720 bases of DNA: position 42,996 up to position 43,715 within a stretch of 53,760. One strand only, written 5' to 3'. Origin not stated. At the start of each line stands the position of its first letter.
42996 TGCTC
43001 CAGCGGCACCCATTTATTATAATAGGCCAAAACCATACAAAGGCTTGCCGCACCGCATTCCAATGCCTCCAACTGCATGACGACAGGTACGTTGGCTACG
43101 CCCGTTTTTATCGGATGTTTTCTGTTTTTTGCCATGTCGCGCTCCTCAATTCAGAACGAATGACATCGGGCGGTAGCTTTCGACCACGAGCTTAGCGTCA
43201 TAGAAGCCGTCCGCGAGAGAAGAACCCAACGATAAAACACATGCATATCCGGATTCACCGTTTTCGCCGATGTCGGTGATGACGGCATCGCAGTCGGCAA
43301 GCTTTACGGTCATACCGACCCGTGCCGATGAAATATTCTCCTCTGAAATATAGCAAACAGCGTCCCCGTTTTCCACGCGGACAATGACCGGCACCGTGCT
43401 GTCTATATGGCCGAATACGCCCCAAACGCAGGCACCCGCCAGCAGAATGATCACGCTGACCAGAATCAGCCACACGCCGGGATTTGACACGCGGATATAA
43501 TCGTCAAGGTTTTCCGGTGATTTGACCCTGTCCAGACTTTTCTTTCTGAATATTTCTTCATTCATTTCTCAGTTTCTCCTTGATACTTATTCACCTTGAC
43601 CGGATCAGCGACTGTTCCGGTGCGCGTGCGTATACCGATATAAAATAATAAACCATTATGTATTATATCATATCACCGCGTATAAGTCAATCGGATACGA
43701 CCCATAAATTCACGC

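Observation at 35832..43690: Operon with a C39-peptidase ABC export trio and three GG-leader cargo genes but no maturase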

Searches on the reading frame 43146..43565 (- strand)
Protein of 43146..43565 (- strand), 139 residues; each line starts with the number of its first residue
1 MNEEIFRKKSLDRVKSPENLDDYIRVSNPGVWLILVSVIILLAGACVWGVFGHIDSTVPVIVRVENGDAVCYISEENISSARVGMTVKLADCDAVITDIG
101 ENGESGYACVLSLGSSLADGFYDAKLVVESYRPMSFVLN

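Call 3: search_protein_families(library=pfam, proteins=[window:43146-43565:-], max_evalue=0.1)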
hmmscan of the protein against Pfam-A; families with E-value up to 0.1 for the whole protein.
window:43146-43565:- (139 aa): 0 families

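Call 4: search_protein_families(library=ncbifam, proteins=[window:43146-43565:-], max_evalue=0.1)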
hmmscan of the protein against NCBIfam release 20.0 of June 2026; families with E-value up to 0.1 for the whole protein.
window:43146-43565:- (139 aa): 3 families
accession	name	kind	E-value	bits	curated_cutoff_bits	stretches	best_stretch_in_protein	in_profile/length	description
TIGR03794.1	NHLM_micro_HlyD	equivalog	1e-08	34.5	156.2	1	13-58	1-46/421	NHLP bacteriocin system secretion protein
NF045999.1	MAG1140_fam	equivalog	0.0099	16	35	1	31-78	9-56/126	MAG1140 family protein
NF004038.0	PRK05528.1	equivalog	0.041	13.9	200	1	39-71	3-34/157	peptide-methionine (S)-S-oxide reductase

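Call 10: find_homologous_proteins(query=window:43146-43565:-, max_evalue=0.001)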
Query window:43146-43565:- (139 aa): 632 proteins with E <= 0.001 among 660 candidates; the best 120 are listed.
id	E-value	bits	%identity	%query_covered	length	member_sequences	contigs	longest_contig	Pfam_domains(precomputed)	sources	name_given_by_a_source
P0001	6.6e-85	300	99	100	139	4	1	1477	-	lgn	-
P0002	1.6e-65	237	75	100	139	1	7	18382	-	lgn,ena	-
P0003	1.0e-64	234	74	100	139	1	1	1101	-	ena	-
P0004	1.1e-64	234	74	100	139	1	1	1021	-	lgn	-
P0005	1.9e-64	233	75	100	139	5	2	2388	-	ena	-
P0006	6.2e-64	232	71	100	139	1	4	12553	-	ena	-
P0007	2.4e-63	230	73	100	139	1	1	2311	-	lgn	-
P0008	3.6e-63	229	73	100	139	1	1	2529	-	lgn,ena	-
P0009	5.1e-63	229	73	100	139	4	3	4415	-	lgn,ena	-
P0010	1.4e-62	227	72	100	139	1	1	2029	-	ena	-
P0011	2.0e-62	227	73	100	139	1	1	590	-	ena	-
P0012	2.3e-62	227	68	100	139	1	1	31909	-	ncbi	-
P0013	6.7e-62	225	71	100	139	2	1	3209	-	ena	-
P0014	8.3e-62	225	71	100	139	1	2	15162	-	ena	-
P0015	8.9e-62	225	69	100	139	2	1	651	-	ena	-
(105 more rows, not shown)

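Call 13: find_related_loci(query=A1, collection=genome_contigs, flank=10000)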
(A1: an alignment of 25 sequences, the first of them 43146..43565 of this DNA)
Query A1 (139 aa) in genome_contigs; peptide patterns used: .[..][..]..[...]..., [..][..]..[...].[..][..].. (x = any residue, [..] = any of these).
288 stretches matched a pattern; 164 encode a relative of the query (tblastn E <= 1e-3); the best 80 are kept; 80 distinct loci.
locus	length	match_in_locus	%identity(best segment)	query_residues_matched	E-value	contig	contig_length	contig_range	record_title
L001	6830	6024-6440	69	1-139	1e-67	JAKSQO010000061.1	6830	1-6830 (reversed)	MAG: Clostridia bacterium isolate Horse_feces231 MAG231_61, whole genome shotgun sequence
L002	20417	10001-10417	68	1-139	2e-67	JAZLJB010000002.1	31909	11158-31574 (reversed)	MAG: Vescimonas sp. isolate T1900044968_TA20190030.MAGScoT_cleanbin_000035 SGB_4016_k141_1931473, whole genome shotgun s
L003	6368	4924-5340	71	1-139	3e-64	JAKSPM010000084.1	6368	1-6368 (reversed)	MAG: Clostridia bacterium isolate Horse_feces203 MAG203_84, whole genome shotgun sequence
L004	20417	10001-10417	66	1-139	2e-64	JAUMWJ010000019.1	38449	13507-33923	MAG: Eubacteriales bacterium isolate S13M_St_30 NODE_100_length_38449_cov_8.104417, whole genome shotgun sequence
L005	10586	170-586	71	1-139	2e-61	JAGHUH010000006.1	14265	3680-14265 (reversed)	MAG: Candidatus Cacconaster stercorequi isolate E4_MB2_17 c_000000295483, whole genome shotgun sequence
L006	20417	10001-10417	63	1-139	1e-55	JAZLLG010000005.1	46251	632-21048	MAG: Lachnospiraceae bacterium isolate T1900044958_TA20190014.MAGScoT_cleanbin_000014 SGB_3880_k141_1748189, whole genom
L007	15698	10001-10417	59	1-139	5e-54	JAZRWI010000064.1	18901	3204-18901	MAG: Candidatus Avigastranaerophilus sp. isolate T1900044952_TA20190005.MAGScoT_cleanbin_000022 SGB_3702_k141_2083057, w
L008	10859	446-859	65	1-139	2e-53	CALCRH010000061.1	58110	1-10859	MAG TPA_asm: uncultured Clostridia bacterium isolate SRR6425769_bin.65_CONCOCT_v1.1_MAG genome assembly, contig: ERZ1767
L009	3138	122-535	65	2-139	4e-53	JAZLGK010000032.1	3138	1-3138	MAG: Candidatus Limivicinus sp. isolate T1900044997_TA20190059.MAGScoT_cleanbin_000029 SGB_4255_k141_860936, whole genom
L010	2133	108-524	63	1-139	2e-53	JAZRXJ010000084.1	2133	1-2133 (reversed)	MAG: Clostridia bacterium isolate T1900044951_TA20190004.MAGScoT_cleanbin_000005 SGB_3656_k141_740343, whole genome shot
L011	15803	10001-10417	63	1-139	2e-52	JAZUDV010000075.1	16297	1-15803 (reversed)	MAG: Anaerovoracaceae bacterium isolate T1900045304_TH20190074.MAGScoT_cleanbin_000043 SGB_6171_k141_49271, whole genome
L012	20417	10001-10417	60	1-139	4e-52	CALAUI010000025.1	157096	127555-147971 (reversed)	MAG TPA_asm: uncultured Clostridia bacterium isolate SRR6425802_bin.112_CONCOCT_v1.1_MAG genome assembly, contig: ERZ176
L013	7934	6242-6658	60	1-139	3e-52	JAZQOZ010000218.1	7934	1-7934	MAG: Oscillospiraceae bacterium isolate T1900045242_TH20190012.MAGScoT_cleanbin_000001 SGB_5541_k141_1859455, whole geno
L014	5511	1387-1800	61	3-139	3e-52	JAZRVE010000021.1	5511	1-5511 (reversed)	MAG: Eubacteriales bacterium isolate T1900044954_TA20190008.MAGScoT_cleanbin_000035 SGB_3787_k141_2267963, whole genome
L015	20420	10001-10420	64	1-139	4e-52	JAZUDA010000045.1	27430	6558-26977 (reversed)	MAG: Clostridia bacterium isolate T1900045311_TH20190081.MAGScoT_cleanbin_000032 SGB_6225_k141_825372, whole genome shot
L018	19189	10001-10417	59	1-139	6e-50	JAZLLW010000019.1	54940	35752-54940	MAG: Acutalibacteraceae bacterium isolate T1900044956_TA20190011.MAGScoT_cleanbin_000016 SGB_3837_k141_1277897, whole ge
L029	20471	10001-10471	44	1-139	4e-40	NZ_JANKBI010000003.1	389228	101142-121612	Murimonas intestini strain DSM 26524 NODE_3_length_389228_cov_8.367824, whole genome shotgun sequence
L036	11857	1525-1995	42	1-139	8e-39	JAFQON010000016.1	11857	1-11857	MAG: Clostridia bacterium isolate RGIG2007 Goat_Colon-1__c189767, whole genome shotgun sequence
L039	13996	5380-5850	41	1-139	5e-38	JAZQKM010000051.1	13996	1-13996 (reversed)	MAG: Eubacteriales bacterium isolate T1900044614_TS20190080.MAGScoT_cleanbin_000078 SGB_832_k141_2600687, whole genome s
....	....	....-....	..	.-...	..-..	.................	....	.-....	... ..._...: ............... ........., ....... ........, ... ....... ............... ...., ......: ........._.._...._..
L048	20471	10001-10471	42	1-139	1e-36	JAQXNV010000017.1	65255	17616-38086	MAG: Oscillospiraceae bacterium isolate SUG1362 k141_5451273, whole genome shotgun sequence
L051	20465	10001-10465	42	3-139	1e-36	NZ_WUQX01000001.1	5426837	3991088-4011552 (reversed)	Sporofaciens musculi strain WCA-9-b2 tig00000001_pilon, whole genome shotgun sequence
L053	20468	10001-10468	46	2-139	6e-36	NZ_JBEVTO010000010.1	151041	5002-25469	Oscillibacter sp. GMB15532 10, whole genome shotgun sequence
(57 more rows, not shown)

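Call 20: search_protein_families(library=ncbifam, proteins=[L004:14800-15318:+, L051:16724-16996:+, L006:18336-19736:+, L006:16002-17435:+, L006:17480-17869:+, L039:10823-11224:+, L036:6414-6731:+, L029:6197-7840:+, L029:7837-8247:+, L029:2551-2847:+], max_evalue=0.01)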
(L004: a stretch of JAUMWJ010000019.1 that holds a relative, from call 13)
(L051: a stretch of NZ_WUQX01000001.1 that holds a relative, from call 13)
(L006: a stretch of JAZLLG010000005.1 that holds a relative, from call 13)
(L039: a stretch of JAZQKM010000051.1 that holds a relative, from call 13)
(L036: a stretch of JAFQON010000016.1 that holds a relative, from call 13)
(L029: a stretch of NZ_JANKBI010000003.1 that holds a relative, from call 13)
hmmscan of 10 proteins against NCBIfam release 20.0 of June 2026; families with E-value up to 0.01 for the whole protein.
L004:14800-15318:+ (172 aa): 127 families (the best 25 are shown)
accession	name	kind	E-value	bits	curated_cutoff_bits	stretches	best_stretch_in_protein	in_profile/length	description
TIGR02937.1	sigma70-ECF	superfamily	1.9e-32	112.2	42.9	1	19-167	5-163/165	sigma-70 family RNA polymerase sigma factor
TIGR02952.1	Sig70_famx2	equivalog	1.3e-30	106.5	206.45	1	18-167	14-168/170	ECF subfamily RNA polymerase sigma factor, BldN family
NF007215.0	PRK09637.1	equivalog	8.1e-28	97.6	212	1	18-169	4-154/181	RNA polymerase sigma factor SigZ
TIGR02985.1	Sig70_bacteroi1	subfamily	2.2e-26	93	126.4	1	18-168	4-161/162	RNA polymerase sigma-70 factor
TIGR02959.1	SigZ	equivalog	7.8e-26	90.9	168.65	1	23-169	3-148/170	RNA polymerase sigma factor SigZ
TIGR02989.1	Sig-70_gvs1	subfamily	4.1e-22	78.8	124.55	1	19-165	5-154/158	RNA polymerase sigma-70 factor, Rhodopirellula/Verrucomicrobium family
NF004113.0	PRK05602.1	equivalog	9.4e-22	77.6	208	1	36-169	66-201/211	RNA polymerase sigma factor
TIGR02950.1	SigM_subfam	subfamily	1.2e-21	77.2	147.95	1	19-166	4-155/159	RNA polymerase sigma factor, SigM family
TIGR02983.1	SigE-fam_strep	subfamily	9.3e-21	74.4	141.55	1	15-167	6-156/162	SigE family RNA polymerase sigma factor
NF009172.0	PRK12519.1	subfamily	1.3e-20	73.7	222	1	19-170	33-190/194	RNA polymerase sigma factor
NF006930.0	PRK09415.1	subfamily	3.3e-20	72.7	198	1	18-170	19-176/179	RNA polymerase factor sigma C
NF007227.0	PRK09645.1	subfamily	3.1e-19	69.5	202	1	14-168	12-169/177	sigma-70 family RNA polymerase sigma factor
NF007220.0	PRK09639.1-5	equivalog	4.5e-19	68.9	260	1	18-170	6-165/181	RNA polymerase sigma factor SigX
NF007230.0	PRK09648.1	subfamily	5.5e-19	68.7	209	1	14-168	25-188/195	RNA polymerase sigma factor ShbA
NF058625.1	sigma_PG0214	equivalog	9.2e-19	67.8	130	1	20-165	9-157/170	GFO_1088 family ECF-type sigma factor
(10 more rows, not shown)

L051:16724-16996:+ (90 aa): 0 families

L006:18336-19736:+ (466 aa): 73 families (the best 25 are shown)
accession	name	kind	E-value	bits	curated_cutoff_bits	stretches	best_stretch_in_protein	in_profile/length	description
TIGR04347.1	pseudo_SAM_Halo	equivalog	1.5e-32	113.4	525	2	78-257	27-206/390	TIGR04347 family pseudo-SAM/SPASM protein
TIGR04054.1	rSAM_NirJ1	equivalog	3.8e-32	111.4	650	1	86-434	34-379/387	putative heme d1 biosynthesis radical SAM protein NirJ1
TIGR04545.1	rSAM_ahbD_hemeb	equivalog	7.4e-32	111.1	500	1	91-429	3-329/339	heme b synthase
TIGR04053.2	TIGR04053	equivalog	7.5e-31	107.7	395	2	91-258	11-181/366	TIGR04053 family radical SAM/SPASM domain-containing protein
TIGR04546.1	rSAM_ahbC_deAc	equivalog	6.7e-30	104.1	650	2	88-255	39-205/390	12,18-didecarboxysiroheme deacetylase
TIGR04250.1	SCM_rSAM_ScmE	equivalog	6.5e-29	100.9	400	1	90-425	5-335/358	SynChlorMet cassette radical SAM/SPASM protein ScmE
TIGR04051.1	rSAM_NirJ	equivalog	3.6e-27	95.3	515.45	1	88-432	2-343/354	heme d1 biosynthesis radical SAM protein NirJ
NF050035.1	rSAM_WgK_link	exception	1.3e-25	90.2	650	2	92-303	13-222/367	radical SAM/SPASM peptide maturase WgkB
TIGR04251.1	SCM_rSAM_ScmF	equivalog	2.1e-25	89.8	400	1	92-421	8-325/353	SynChlorMet cassette radical SAM/SPASM protein ScmF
TIGR04055.1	rSAM_NirJ2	equivalog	3.6e-25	89.2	500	1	91-438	3-324/326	putative heme d1 biosynthesis radical SAM protein NirJ2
TIGR04103.1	rSAM_nif11_3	equivalog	1.1e-24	86.9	725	1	91-418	8-326/412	nif11-class peptide radical SAM maturase 3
NF045574.1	sacti_mat_StsB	exception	8.5e-23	80.9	625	2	91-272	99-278/466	StsB family radical SAM/SPASM domain sactipeptide maturase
TIGR03962.1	mycofact_rSAM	equivalog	9.4e-23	80.9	265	1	90-268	14-190/339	mycofactocin radical SAM maturase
TIGR04303.1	GeoRSP_rSAM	equivalog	6.1e-22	78.6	400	1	90-432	7-321/325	GeoRSP system radical SAM/SPASM protein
TIGR02668.1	moaA_archaeal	equivalog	6.9e-22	77.8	325.25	1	91-267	13-190/303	GTP 3',8-cyclase MoaA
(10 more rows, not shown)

L006:16002-17435:+ (477 aa): 63 families (the best 25 are shown)
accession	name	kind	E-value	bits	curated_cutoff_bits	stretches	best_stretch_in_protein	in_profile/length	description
TIGR04250.1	SCM_rSAM_ScmE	equivalog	1.7e-32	112.7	400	1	95-425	3-331/358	SynChlorMet cassette radical SAM/SPASM protein ScmE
TIGR04545.1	rSAM_ahbD_hemeb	equivalog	2.3e-27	96.3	500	1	97-437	2-332/339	heme b synthase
TIGR04055.1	rSAM_NirJ2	equivalog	2e-25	90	500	1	97-439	2-321/326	putative heme d1 biosynthesis radical SAM protein NirJ2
TIGR04251.1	SCM_rSAM_ScmF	equivalog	3.5e-25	89.1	400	1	96-423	5-323/353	SynChlorMet cassette radical SAM/SPASM protein ScmF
TIGR04053.2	TIGR04053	equivalog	4.5e-25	88.7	395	1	97-262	10-179/366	TIGR04053 family radical SAM/SPASM domain-containing protein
TIGR04303.1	GeoRSP_rSAM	equivalog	6.1e-24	85.2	400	1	97-425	7-310/325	GeoRSP system radical SAM/SPASM protein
TIGR04347.1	pseudo_SAM_Halo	equivalog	6e-23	81.7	525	1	95-261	38-204/390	TIGR04347 family pseudo-SAM/SPASM protein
TIGR04103.1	rSAM_nif11_3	equivalog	6.2e-22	77.8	725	1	97-427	7-331/412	nif11-class peptide radical SAM maturase 3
TIGR04546.1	rSAM_ahbC_deAc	equivalog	3.4e-21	75.5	650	1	95-258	39-202/390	12,18-didecarboxysiroheme deacetylase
TIGR04051.1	rSAM_NirJ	equivalog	1.1e-20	73.9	515.45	1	97-260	4-167/354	heme d1 biosynthesis radical SAM protein NirJ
NF045574.1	sacti_mat_StsB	exception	1.2e-20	73.8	625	2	95-255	96-255/466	StsB family radical SAM/SPASM domain sactipeptide maturase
TIGR03962.1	mycofact_rSAM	equivalog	3.8e-20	72.4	265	1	98-423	15-315/339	mycofactocin radical SAM maturase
TIGR04133.1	rSAM_w_lipo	hypoth_equivalog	1e-19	70.7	425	1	95-323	24-259/350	TIGR04133 family radical SAM/SPASM protein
NF050035.1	rSAM_WgK_link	exception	1.6e-19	70.1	650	1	97-273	11-188/367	radical SAM/SPASM peptide maturase WgkB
TIGR04054.1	rSAM_NirJ1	equivalog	3.9e-19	68.5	650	1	97-257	38-198/387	putative heme d1 biosynthesis radical SAM protein NirJ1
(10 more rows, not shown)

L006:17480-17869:+ (129 aa): 1 family
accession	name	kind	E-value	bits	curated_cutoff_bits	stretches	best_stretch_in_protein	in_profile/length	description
TIGR03798.1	leader_Nif11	subfamily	2.4e-05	24.5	32.3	1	18-69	21-68/68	Nif11-like leader peptide family RiPP precursor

L039:10823-11224:+ (133 aa): 3 families
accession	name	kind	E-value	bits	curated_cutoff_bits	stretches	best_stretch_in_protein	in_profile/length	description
TIGR03798.1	leader_Nif11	subfamily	0.00046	20.4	32.3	1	6-62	17-68/68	Nif11-like leader peptide family RiPP precursor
TIGR01384.1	TFS_arch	equivalog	0.0023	18.6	64.75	1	85-120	61-96/101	transcription factor S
TIGR03655.1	anti_R_Lar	subfamily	0.0094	16.2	39.6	0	87-128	3-45/55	Lar family restriction alleviation protein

L036:6414-6731:+ (105 aa): 1 family
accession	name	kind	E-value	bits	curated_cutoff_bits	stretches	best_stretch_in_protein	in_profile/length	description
NF038167.1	cyan_ocin_like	subfamily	0.001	19.2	32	1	1-37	1-30/72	CTB family bacteriocin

L029:6197-7840:+ (547 aa): 4 families
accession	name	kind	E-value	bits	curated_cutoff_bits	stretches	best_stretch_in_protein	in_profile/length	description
NF038263.1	prot_phos_SiaA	equivalog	1.8e-16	59.8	700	1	182-536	294-657/658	biofilm regulation protein phosphatase SiaA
NF045505.1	RR_RssB_Pseudo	equivalog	2.7e-09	36.6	700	1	293-480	151-341/394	two-component system response regulator RssB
NF033092.0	HK_WalK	equivalog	8e-06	24.7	725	1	5-278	3-247/594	cell wall metabolism sensor histidine kinase WalK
NF053592.1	HK_near_YfiR_like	equivalog_domain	0.0027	17.3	194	0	171-273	124-217/223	sensor histidine kinase, YfiR-like protein-associated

L029:7837-8247:+ (136 aa): 4 families
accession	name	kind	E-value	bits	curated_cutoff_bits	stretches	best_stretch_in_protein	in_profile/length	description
NF003144.0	PRK04069.1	equivalog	2.2e-11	43.4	145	1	38-133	43-141/161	anti-sigma B factor RsbW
TIGR01924.1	rsbW_low_gc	equivalog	5.2e-09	35.7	155.05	1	37-130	42-138/159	anti-sigma B factor RsbW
TIGR01925.2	spIIAB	equivalog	1.6e-07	31.3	135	1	4-126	4-125/137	anti-sigma F factor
NF041045.1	RsbA_anti_sig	subfamily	7.7e-05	22.1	210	1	12-122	189-289/303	anti-sigma factor RsbA family regulatory protein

L029:2551-2847:+ (98 aa): 3 families
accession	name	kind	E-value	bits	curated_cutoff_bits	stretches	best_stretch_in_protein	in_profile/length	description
TIGR00377.1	ant_ant_sig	superfamily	1.4e-19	70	53.45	1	1-97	3-102/108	anti-sigma factor antagonist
TIGR02886.1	spore_II_AA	equivalog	7.1e-15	54.9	114.75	1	4-97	2-98/106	anti-sigma F factor antagonist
NF033618.0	mlaB_1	equivalog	1.1e-05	25.8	90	1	8-95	6-92/94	lipid asymmetry maintenance protein MlaB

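Call 38: predict_structure(alignment_id=A1)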
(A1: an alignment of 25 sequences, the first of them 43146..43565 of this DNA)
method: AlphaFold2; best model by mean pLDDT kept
length: 139 residues; sequences in the alignment: 25
mean_pLDDT: 73.3   pTM: 0.49
mean pLDDT of the five models: 73.3, 72.9, 72.6, 70.5, 70.1
residues with pLDDT >= 90: 3; 70-90: 91; 50-70: 24; < 50: 21
segments of 3 or more residues with pLDDT < 50: 1-19
pLDDT, mean of each block of 10 residues (from residue 1): 44 45 58 85 75 73 84 84 85 87 84 83 81 54
secondary structure, 60 per line:
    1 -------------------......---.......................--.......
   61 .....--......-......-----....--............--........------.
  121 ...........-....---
elements in order: H20-25 H29-51 E54-65 E68-73 H75-80 E86-89 E92-103 E106-113 E120-131 H133-136

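Call 43: fold_search(model_id=the predicted structure, library=pdb)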
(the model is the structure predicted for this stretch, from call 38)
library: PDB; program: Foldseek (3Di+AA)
matches with E <= 10: 912; with E <= 0.001: 0
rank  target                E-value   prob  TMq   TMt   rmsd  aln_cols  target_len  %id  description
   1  4kks                  1.9e-02  1.00  0.41  0.22   2.2        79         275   18  Crystal Structure of BesA (C2 form) (released 2013-07-10)
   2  6dc6_C                6.3e-02  0.95  0.32  0.06   5.7        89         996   12  Crystal structure of human ubiquitin activating enzyme E1 (Uba1) in complex with ubiquitin (released 2018-10-10)
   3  4p22_B                6.7e-02  0.97  0.36  0.16   4.9        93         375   10  Crystal Structure of N-terminal Fragments of E1 (released 2015-02-25)
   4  9qgy_G                7.4e-02  0.99  0.34  0.15   4.3        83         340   11  Structure of the YbjP lipoprotein bound to the MacAB-TolC tripartite efflux pump (released 2026-03-25)
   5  8hg1_A                8.3e-02  0.99  0.36  0.06   3.7        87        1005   14  The structure of MPXV polymerase holoenzyme in replicating state (released 2022-12-21)
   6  9k9u_A                8.7e-02  0.97  0.35  0.07   5.7        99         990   12  MPXV DNA polymerase complex in editing state 1 (released 2025-02-26)
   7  9mc4_A                9.2e-02  0.91  0.31  0.06   5.6        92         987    9  Cryo-EM structure of Human UBA1-UBE2O-Ub -Transthiolation state 4 (released 2026-03-25)
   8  8apa_C1               9.7e-02  0.99  0.38  0.12   3.7        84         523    6  rotational state 1a of the Trypanosoma brucei mitochondrial ATP synthase dimer (released 2022-10-26)
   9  4q4l                  9.7e-02  0.97  0.32  0.12   4.2        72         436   11  Crystal structure of an ATP synthase subunit beta 1 (F1-B1) from Burkholderia thailandensis (released 2014-04-30)
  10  9leb_A                1.0e-01  1.00  0.37  0.06   3.3        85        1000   14  DNA polymerase holoenzyme (released 2026-01-21)
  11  8apa_A1               1.0e-01  0.99  0.34  0.11   4.7        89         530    8  rotational state 1a of the Trypanosoma brucei mitochondrial ATP synthase dimer (released 2022-10-26)
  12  5um6                  1.0e-01  0.94  0.34  0.06   5.0        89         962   13  Crystal Structure of S. pombe Uba1 in a closed conformation (released 2017-06-14)
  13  9b5c_A                1.1e-01  0.91  0.33  0.06   5.2        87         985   14  Ubiquitin E1-Ub-E2 tetrahedral transthiolation intermediate mimic (doubly Ub-loaded) - consensus map and model (released 2024-06-05)
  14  8apk_B1               1.2e-01  0.99  0.37  0.11   3.7        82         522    6  rotational state 3 of the Trypanosoma brucei mitochondrial ATP synthase dimer (released 2022-10-26)
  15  9k9r_A                1.2e-01  0.99  0.38  0.07   5.7        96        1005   14  MPXV DNA polymerase in complex with primer/5U template DNA (released 2025-03-05)
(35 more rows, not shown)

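Call 45: find_encoding_contigs(protein=P0002, flank=10000, max_places=4)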
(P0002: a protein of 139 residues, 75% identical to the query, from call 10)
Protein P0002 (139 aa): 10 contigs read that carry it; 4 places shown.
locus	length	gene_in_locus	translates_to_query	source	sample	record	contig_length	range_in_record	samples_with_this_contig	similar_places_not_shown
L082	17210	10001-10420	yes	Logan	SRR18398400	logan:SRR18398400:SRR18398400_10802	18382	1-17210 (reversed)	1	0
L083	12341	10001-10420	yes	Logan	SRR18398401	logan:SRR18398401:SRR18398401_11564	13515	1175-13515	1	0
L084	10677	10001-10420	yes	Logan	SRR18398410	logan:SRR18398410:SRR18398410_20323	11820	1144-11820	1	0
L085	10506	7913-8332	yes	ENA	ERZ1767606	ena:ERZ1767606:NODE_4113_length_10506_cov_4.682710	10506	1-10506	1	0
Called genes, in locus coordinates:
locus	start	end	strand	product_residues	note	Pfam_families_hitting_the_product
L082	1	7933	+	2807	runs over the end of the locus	PF03160:Calx-beta, PF00395:SLH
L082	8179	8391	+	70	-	-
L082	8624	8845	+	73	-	-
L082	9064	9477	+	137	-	-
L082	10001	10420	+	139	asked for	-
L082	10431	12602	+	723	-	PF03412:Peptidase_C39, PF00664:ABC_membrane, PF00005:ABC_tran, PF02463:SMC_N (faint)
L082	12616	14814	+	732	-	PF00664:ABC_membrane, PF00005:ABC_tran, PF02463:SMC_N (faint)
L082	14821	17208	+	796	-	?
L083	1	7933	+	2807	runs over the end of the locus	PF03160:Calx-beta, PF00395:SLH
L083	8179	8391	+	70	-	-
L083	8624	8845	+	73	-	-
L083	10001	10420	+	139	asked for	-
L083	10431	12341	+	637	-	?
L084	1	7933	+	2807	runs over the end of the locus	PF03160:Calx-beta, PF00395:SLH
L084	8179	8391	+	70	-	-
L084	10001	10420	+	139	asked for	-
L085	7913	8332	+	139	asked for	-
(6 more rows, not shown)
